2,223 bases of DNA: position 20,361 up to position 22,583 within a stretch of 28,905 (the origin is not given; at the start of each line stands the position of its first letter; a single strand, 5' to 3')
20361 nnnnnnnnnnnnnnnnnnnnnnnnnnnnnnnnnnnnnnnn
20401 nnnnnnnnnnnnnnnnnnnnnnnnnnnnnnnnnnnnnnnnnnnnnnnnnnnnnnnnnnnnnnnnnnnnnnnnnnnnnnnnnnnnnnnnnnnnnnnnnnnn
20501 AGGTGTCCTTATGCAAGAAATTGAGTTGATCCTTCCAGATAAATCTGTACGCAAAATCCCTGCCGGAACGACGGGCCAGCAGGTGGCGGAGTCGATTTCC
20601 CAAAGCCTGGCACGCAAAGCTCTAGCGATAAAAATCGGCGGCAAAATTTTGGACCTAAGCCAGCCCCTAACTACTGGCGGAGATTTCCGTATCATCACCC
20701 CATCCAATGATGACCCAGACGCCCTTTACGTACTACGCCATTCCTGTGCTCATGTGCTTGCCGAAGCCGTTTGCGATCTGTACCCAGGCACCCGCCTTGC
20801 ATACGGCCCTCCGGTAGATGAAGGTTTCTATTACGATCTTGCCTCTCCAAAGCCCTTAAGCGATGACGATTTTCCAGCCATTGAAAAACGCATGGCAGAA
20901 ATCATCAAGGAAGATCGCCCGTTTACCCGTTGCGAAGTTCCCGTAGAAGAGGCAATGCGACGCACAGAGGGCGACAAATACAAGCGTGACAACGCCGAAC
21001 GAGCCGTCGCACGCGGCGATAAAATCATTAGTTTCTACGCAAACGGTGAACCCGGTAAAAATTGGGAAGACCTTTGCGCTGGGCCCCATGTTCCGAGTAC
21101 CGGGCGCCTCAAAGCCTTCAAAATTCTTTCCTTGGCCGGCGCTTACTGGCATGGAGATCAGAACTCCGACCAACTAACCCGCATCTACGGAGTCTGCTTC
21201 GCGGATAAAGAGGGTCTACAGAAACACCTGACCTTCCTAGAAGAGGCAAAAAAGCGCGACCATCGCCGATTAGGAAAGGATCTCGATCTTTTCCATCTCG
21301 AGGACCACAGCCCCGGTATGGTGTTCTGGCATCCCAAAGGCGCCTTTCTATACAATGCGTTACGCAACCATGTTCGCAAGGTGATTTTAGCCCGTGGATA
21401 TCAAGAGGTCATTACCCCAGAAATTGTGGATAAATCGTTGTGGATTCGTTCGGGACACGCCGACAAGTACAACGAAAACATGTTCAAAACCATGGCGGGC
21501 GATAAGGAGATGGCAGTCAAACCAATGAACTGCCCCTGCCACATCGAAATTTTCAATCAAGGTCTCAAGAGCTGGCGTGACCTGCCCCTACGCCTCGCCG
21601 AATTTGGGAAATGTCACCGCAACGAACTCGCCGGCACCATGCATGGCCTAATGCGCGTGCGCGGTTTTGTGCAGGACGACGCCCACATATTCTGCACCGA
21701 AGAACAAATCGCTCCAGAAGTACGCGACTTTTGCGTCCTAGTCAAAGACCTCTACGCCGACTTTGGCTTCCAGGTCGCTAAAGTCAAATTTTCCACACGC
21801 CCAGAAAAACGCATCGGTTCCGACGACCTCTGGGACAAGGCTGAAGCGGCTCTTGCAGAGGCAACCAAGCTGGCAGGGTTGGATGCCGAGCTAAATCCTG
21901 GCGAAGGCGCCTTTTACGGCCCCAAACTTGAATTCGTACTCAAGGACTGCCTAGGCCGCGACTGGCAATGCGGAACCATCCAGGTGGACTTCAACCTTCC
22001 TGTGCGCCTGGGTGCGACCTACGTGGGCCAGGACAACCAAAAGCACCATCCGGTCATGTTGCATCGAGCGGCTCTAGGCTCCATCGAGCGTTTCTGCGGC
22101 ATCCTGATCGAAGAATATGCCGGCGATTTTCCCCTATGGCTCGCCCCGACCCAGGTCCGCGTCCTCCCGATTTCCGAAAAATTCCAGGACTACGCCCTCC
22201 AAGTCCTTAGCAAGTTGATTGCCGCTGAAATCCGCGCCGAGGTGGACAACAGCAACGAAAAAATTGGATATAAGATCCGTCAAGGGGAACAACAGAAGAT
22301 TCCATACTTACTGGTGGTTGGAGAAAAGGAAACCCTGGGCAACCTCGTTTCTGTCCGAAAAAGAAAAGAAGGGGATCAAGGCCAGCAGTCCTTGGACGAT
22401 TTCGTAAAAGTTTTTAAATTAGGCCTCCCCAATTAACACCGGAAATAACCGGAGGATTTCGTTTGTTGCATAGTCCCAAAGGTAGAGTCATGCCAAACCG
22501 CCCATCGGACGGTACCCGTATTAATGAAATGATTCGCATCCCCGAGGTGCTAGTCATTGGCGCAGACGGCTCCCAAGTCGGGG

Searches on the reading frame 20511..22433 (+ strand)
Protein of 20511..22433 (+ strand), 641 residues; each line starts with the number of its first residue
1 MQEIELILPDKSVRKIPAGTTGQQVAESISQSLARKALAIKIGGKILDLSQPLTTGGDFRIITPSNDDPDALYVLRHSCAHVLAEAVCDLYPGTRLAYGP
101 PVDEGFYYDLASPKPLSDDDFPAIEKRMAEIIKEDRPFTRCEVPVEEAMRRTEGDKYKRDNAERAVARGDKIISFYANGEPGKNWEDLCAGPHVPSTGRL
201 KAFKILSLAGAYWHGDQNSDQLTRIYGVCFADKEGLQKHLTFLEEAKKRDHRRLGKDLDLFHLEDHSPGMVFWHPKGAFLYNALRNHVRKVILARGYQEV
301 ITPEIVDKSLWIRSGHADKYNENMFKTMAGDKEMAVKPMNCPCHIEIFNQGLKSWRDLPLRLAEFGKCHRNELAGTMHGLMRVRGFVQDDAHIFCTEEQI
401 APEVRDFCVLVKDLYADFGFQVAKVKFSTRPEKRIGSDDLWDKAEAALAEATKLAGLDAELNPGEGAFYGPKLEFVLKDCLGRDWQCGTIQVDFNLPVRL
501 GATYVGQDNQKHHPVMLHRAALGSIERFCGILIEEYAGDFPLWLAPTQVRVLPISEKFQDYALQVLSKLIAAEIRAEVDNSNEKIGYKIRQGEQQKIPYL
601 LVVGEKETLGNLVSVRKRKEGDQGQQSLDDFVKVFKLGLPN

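Call 49: search_protein_families(library=pfam, proteins=[window:20511-22433:+])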
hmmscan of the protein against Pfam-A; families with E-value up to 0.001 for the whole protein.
window:20511-22433:+ (641 aa): 4 families
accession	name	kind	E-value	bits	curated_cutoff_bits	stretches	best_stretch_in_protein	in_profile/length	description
PF00587.30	tRNA-synt_2b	-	1e-49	169.5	29.3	1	331-536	8-179/179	tRNA synthetase class II core domain (G, H, P, S and T)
PF03129.25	HGTP_anticodon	-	1.1e-22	80.4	21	1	548-636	1-92/94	Anticodon binding domain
PF07973.19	tRNA_SAD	-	7.8e-12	45.4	24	1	184-226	9-44/44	Threonyl and Alanyl tRNA synthetase second additional domain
PF02824.27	TGS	-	8.8e-06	26.1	22.2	1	7-63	4-60/60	TGS domain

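Call 58: find_related_loci(query=window:20511-22433:+, collection=genome_contigs, flank=1500)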
Query window:20511-22433:+ (641 aa) in genome_contigs; peptide patterns used: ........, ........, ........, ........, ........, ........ (x = any residue, [..] = any of these).
600 stretches matched a pattern (row limit reached: there are more); 594 encode a relative of the query (tblastn E <= 1e-3); the best 80 are kept; 80 distinct loci.
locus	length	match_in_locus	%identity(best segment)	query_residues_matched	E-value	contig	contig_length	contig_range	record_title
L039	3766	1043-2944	77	1-632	0e+0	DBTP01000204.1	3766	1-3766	MAG TPA_asm: Fibrobacter sp. UBA1313 UBA1313_contig_83505, whole genome shotgun sequence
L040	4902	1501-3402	75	1-632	0e+0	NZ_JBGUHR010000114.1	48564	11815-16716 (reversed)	MAG: Fibrobacter sp. isolate ruminal_MAG_346 ruminal_MAG_346_contig_0114, whole genome shotgun sequence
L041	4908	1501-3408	75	1-634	0e+0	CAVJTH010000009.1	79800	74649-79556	Senegalimassilia sp. isolate H07619-L1_cleanbin_000015 genome assembly, contig: Spades_H07619-L1_contig_138, whole genom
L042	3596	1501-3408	74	1-634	0e+0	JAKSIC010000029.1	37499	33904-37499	MAG: Fibrobacter sp. isolate Horse_feces11 MAG011_29, whole genome shotgun sequence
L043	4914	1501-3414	74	1-636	0e+0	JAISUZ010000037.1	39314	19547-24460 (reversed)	MAG: Fibrobacter sp. isolate Mx356_bin10 k119_328913, whole genome shotgun sequence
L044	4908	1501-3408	73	1-634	0e+0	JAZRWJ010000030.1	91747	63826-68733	MAG: Fibrobacter sp. isolate T1900044952_TA20190005.MAGScoT_cleanbin_000013 SGB_3701_k141_1296886, whole genome shotgun 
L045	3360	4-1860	74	18-634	0e+0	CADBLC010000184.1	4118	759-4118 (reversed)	MAG: Fibrobacter succinogenes isolate RUG14062 genome assembly, contig: RUG14062_asm_184, whole genome shotgun sequence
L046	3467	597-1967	77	178-634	0e+0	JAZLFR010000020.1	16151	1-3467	MAG: Fibrobacteraceae bacterium isolate T1900045002_TA20190064.MAGScoT_cleanbin_000015 SGB_4315_k141_130310, whole genom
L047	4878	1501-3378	55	4-635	0e+0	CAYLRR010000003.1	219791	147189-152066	MAG TPA_asm: uncultured Neisseria sp. isolate SRP219642_co6_43 genome assembly, contig: NODE_10_length_219791_cov_24.037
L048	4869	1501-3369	55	4-632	0e+0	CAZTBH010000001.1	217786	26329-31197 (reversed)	MAG TPA_asm: uncultured Neisseria sp. isolate SRP219642_co3_42 genome assembly, contig: NODE_12_length_217786_cov_7.6330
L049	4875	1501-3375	55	6-636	0e+0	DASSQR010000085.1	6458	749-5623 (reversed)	MAG TPA_asm: Gallionella sp. isolate SMAG_U468 k141_578330, whole genome shotgun sequence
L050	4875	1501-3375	54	6-636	0e+0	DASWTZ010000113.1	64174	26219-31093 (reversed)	MAG TPA_asm: Gallionella sp. isolate SMAG_U3589 k141_371001, whole genome shotgun sequence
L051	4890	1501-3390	53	6-641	0e+0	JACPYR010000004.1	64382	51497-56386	MAG: Nitrosomonadales bacterium isolate NC_groundwater_868_Pr1_S2p5_56_23 Montesol18_S2p5_coassembly_scaffold_152404, wh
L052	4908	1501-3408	52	4-635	0e+0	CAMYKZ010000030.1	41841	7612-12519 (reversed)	MAG: uncultured Afifella sp. isolate FCS_M_Alpha_12 genome assembly, contig: scaffold_721, whole genome shotgun sequence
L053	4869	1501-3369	54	4-632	0e+0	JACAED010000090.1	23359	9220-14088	MAG: Hydrogenophilaceae bacterium isolate L.E.AP.33 k119_1922897, whole genome shotgun sequence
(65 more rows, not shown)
